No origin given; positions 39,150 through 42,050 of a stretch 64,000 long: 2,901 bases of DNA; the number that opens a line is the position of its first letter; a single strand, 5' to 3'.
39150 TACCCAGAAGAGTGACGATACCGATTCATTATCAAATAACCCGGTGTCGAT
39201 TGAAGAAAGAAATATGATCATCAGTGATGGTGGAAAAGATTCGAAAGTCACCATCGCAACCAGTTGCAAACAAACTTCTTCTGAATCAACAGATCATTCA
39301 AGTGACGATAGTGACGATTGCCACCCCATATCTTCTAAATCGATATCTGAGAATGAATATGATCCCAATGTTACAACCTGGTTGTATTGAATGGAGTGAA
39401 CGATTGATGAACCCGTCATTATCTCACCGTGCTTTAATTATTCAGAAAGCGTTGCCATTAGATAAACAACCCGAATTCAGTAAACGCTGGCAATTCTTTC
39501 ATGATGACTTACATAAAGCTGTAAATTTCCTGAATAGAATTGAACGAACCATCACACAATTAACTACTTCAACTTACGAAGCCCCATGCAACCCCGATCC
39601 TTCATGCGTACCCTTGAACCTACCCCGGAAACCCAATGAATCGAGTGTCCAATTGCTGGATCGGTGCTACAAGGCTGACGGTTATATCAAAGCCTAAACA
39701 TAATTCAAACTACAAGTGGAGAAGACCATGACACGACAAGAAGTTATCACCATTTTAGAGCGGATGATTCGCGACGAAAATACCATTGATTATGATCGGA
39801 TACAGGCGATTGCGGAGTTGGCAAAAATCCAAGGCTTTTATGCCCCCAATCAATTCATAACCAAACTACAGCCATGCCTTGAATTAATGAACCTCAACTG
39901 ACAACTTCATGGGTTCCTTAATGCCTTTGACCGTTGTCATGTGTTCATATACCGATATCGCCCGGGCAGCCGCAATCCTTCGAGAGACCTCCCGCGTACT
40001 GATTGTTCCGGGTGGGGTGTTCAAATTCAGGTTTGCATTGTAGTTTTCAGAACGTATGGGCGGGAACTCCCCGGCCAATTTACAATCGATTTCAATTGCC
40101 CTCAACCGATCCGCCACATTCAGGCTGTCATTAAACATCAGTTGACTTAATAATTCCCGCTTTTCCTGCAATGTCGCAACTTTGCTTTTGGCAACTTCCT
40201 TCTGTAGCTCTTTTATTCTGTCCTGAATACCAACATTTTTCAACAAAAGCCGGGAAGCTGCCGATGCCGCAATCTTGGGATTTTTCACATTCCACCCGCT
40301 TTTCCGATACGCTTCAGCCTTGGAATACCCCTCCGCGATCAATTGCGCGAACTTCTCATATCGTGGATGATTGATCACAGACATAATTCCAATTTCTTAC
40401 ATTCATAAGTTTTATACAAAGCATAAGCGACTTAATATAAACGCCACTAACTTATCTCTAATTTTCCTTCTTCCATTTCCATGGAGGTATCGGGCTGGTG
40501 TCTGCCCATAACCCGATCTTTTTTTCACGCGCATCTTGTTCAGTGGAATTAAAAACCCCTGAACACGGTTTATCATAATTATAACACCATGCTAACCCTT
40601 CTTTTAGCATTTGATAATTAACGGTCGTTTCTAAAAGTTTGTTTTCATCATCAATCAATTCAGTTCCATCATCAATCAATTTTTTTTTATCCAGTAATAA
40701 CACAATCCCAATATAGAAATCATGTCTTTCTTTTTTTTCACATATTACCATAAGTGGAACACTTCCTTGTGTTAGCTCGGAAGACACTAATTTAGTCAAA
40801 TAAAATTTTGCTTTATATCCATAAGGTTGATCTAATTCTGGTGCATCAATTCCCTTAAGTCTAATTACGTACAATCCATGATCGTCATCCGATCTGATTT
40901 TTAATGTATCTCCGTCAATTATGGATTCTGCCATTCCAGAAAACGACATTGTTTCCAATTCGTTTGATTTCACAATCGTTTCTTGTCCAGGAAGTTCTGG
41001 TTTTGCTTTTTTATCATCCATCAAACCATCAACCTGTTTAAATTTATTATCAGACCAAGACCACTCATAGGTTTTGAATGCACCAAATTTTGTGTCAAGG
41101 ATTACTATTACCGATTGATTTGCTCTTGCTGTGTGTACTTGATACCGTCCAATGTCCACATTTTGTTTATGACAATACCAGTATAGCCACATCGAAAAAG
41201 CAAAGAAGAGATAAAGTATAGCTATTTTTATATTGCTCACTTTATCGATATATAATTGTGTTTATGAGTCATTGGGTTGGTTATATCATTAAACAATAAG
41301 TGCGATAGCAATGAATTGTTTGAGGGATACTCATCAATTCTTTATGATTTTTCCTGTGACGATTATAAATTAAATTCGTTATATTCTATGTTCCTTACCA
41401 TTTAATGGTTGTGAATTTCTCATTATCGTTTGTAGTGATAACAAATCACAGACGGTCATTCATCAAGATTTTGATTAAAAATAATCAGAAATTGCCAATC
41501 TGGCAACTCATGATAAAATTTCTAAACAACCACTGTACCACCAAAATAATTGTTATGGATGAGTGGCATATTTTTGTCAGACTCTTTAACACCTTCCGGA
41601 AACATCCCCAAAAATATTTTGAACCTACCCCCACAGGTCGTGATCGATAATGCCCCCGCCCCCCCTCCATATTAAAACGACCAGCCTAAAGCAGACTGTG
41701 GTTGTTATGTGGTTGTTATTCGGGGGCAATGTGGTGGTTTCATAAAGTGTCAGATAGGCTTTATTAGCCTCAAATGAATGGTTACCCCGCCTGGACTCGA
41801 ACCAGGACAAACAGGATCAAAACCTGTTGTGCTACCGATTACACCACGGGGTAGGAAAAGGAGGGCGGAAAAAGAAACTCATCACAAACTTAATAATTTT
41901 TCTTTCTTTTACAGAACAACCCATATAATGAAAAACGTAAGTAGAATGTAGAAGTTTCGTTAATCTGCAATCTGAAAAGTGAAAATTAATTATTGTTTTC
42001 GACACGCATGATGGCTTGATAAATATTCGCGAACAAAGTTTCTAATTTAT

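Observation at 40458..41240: Membrane-anchored SNase-like nuclease plus small-terminase homologue as terminal cargo of the island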

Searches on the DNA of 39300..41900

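Call 86: search_rna_families(source=window, start=39300, end=41900, threshold=evalue, max_evalue=1)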
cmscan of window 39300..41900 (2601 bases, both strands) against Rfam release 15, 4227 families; matches with E-value up to 1: 1.
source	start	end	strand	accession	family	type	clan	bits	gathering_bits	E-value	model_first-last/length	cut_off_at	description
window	41782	41853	-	RF00005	tRNA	Gene; tRNA;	CL00001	64.7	29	3.6e-13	1-71/71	no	tRNA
